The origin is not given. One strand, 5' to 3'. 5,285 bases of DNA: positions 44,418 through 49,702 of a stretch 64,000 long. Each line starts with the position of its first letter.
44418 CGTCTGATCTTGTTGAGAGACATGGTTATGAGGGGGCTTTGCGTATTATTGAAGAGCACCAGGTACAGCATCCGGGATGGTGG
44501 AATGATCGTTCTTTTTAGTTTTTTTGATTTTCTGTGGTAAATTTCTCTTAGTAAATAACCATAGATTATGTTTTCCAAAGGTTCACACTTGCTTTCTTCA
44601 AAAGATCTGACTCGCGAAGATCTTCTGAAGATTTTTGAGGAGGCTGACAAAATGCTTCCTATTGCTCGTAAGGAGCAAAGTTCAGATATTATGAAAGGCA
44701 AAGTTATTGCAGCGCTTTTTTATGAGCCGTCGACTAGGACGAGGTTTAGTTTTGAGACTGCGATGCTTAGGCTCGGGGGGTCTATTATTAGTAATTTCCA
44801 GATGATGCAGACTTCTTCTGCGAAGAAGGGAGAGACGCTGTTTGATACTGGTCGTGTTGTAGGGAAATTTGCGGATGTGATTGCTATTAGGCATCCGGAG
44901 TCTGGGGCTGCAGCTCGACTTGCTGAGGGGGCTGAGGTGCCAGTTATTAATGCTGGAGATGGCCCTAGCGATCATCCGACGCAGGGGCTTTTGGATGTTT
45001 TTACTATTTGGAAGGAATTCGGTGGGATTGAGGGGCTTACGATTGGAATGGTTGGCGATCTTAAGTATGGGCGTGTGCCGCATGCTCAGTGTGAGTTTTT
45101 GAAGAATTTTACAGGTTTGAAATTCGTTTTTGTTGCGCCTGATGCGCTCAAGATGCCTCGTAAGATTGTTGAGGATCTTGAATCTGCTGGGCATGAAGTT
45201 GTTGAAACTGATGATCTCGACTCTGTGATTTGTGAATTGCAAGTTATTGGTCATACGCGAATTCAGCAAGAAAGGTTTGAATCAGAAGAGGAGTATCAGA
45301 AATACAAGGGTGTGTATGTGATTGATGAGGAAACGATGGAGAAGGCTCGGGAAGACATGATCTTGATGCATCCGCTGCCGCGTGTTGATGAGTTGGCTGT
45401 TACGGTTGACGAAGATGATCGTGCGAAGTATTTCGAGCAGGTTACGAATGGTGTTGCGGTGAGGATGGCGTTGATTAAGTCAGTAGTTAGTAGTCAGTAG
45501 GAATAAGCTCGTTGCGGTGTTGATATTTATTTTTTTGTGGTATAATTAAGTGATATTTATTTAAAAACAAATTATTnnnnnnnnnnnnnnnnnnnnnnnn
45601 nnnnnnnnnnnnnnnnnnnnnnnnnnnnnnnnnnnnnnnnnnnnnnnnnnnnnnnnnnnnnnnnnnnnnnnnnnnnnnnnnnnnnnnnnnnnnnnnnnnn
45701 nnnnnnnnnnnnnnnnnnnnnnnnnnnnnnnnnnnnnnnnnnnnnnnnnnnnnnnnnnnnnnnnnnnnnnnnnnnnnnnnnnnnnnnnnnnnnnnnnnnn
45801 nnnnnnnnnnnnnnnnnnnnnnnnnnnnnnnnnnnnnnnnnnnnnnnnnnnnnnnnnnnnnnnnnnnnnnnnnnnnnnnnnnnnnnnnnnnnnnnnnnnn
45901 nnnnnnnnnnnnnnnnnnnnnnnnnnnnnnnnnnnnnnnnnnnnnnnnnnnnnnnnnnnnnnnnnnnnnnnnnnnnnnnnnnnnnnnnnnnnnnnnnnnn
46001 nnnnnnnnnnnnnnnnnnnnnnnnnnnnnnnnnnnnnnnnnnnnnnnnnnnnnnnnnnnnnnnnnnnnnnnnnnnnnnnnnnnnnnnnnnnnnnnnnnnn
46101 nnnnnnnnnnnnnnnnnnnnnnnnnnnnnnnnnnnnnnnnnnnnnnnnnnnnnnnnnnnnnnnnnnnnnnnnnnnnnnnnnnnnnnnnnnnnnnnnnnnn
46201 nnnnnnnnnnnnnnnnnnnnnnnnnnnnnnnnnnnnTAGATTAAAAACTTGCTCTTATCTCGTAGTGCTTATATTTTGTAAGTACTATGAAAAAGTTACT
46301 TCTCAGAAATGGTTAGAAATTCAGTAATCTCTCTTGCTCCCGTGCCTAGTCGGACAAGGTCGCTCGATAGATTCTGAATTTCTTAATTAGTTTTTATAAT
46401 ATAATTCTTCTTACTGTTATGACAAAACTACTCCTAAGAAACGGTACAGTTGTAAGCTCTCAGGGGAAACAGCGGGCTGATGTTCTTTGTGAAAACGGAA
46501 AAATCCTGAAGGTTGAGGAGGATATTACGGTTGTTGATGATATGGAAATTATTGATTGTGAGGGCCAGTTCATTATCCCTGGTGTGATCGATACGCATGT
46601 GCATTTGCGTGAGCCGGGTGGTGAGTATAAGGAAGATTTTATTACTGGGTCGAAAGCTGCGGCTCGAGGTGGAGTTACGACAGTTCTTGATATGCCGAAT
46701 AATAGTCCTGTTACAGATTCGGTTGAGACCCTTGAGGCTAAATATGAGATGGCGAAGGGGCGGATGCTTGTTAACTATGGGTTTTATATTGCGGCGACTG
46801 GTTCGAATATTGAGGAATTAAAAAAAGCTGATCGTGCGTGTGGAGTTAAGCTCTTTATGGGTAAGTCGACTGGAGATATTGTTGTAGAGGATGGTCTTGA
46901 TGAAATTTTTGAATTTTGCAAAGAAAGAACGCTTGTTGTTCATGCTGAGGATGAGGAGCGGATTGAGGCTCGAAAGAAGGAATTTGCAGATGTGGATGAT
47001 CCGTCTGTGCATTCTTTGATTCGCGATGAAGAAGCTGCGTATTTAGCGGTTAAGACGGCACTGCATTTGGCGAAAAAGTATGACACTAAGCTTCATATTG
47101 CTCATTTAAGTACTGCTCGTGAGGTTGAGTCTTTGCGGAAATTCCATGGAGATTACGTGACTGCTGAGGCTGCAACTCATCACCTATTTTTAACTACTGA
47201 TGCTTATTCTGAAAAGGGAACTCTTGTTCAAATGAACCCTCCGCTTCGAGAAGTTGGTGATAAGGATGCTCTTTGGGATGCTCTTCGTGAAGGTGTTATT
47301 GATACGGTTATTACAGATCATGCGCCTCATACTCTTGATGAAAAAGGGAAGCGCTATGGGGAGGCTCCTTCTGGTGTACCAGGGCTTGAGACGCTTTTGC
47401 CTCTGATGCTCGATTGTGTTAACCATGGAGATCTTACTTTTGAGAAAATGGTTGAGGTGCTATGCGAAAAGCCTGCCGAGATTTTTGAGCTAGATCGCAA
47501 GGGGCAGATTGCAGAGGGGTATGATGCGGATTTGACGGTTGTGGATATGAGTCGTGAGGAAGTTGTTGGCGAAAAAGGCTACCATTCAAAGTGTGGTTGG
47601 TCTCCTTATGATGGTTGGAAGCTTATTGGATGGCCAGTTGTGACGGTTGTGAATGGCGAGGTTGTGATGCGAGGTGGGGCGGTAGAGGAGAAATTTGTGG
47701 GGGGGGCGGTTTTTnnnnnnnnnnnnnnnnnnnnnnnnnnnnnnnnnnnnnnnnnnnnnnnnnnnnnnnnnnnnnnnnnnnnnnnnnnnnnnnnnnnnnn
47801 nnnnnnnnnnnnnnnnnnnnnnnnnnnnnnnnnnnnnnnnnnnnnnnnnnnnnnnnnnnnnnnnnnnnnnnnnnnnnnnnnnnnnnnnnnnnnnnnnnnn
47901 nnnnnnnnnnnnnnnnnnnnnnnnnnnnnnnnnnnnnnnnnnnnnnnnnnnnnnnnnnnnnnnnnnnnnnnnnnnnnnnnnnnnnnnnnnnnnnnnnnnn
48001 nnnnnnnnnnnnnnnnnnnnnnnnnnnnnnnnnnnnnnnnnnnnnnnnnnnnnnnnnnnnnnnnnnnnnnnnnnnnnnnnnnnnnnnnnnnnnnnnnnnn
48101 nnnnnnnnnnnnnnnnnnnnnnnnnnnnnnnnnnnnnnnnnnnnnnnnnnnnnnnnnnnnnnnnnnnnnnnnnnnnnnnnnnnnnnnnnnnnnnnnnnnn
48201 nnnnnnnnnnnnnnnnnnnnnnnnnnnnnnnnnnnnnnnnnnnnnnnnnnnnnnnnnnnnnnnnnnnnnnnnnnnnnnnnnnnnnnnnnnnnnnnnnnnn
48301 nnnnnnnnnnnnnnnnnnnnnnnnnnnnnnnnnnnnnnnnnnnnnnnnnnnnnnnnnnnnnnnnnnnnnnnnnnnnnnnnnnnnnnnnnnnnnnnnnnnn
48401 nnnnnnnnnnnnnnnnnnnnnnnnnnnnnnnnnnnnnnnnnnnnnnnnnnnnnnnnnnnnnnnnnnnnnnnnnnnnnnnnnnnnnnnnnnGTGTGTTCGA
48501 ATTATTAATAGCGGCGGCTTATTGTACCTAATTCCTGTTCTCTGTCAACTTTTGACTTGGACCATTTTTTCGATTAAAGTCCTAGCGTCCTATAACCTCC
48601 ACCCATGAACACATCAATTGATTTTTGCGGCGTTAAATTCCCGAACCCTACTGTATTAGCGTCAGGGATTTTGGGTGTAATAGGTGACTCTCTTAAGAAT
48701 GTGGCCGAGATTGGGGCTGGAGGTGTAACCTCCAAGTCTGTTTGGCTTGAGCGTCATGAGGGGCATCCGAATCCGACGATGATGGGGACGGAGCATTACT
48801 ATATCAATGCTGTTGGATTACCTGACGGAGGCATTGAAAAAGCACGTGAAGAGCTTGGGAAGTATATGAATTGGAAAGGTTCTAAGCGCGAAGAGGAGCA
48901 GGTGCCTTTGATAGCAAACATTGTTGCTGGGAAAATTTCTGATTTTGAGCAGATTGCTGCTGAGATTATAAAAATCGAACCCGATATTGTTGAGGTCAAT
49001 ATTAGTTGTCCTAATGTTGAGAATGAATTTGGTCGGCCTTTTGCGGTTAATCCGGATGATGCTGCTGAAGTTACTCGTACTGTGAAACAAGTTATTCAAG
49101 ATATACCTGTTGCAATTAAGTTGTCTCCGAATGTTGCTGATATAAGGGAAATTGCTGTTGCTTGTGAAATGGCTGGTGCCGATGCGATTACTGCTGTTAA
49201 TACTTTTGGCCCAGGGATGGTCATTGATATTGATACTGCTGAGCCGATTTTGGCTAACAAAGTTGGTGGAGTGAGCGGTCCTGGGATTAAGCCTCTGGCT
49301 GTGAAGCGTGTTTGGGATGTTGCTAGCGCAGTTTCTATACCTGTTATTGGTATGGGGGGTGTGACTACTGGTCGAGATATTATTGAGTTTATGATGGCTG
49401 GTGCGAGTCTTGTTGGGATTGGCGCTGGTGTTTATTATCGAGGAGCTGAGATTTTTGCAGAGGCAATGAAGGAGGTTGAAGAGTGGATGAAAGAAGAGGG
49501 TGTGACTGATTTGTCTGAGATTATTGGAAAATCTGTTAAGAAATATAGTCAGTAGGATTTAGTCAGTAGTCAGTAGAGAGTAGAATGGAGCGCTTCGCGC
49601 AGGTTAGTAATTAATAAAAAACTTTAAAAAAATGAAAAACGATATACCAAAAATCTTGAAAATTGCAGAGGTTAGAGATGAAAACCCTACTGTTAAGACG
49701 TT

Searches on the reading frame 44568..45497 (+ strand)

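Call 67: search_protein_families(library=pfam, proteins=[window:44568-45497:+], max_evalue=0.001)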
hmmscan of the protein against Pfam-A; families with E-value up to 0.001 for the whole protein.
window:44568-45497:+ (310 aa): 2 families
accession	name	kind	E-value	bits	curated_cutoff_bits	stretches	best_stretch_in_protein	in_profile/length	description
PF02729.26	OTCace_N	-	3.2e-46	157.5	29.9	1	7-148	2-147/148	Aspartate/ornithine carbamoyltransferase, carbamoyl-P binding domain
PF00185.30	OTCace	-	5.3e-29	101.7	29.4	1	155-305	1-156/157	Aspartate/ornithine carbamoyltransferase, Asp/Orn binding domain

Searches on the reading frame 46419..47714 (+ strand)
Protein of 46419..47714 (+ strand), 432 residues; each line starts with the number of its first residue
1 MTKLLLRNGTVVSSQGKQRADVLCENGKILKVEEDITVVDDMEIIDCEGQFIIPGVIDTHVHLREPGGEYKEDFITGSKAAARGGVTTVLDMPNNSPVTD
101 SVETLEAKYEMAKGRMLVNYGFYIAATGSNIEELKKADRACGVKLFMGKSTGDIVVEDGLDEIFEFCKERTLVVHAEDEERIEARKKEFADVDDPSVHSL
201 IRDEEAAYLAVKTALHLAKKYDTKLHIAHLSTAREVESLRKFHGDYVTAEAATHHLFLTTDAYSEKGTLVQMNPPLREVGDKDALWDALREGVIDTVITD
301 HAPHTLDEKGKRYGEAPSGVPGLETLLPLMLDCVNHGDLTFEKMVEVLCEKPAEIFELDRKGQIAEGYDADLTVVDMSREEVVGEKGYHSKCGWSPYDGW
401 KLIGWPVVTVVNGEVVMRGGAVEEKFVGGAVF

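Call 67: search_protein_families(library=pfam, proteins=[window:46419-47714:+], max_evalue=0.001)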
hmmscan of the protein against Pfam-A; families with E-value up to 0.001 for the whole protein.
window:46419-47714:+ (432 aa): 2 families
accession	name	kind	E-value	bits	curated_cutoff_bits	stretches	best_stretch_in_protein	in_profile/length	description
PF01979.26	Amidohydro_1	-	1.2e-28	100.8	25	1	51-416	1-345/345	Amidohydrolase family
PF07969.17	Amidohydro_3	-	1e-12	48.8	29.7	1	336-416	404-471/472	Amidohydrolase family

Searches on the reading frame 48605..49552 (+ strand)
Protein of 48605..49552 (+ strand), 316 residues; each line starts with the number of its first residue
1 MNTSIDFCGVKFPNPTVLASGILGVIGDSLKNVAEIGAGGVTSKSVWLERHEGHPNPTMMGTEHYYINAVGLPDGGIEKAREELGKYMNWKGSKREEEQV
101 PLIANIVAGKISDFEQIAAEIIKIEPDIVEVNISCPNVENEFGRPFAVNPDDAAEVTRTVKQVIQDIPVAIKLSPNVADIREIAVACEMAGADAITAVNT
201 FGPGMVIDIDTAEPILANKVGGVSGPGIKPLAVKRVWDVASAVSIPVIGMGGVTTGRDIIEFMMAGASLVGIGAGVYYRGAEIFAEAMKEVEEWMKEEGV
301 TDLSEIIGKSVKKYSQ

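Call 67: search_protein_families(library=pfam, proteins=[window:48605-49552:+], max_evalue=0.001)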
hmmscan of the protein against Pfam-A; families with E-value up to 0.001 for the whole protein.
window:48605-49552:+ (316 aa): 3 families
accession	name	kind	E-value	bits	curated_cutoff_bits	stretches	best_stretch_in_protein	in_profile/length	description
PF01180.27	DHO_dh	-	1.4e-66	225.1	27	1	6-295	5-291/291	Dihydroorotate dehydrogenase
PF01207.24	Dus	-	5.1e-06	26.3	20.4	0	95-196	49-156/311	Dihydrouridine synthase (Dus)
PF01070.24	FMN_dh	-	0.00024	20.7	24.9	1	237-303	264-340/350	FMN-dependent dehydrogenase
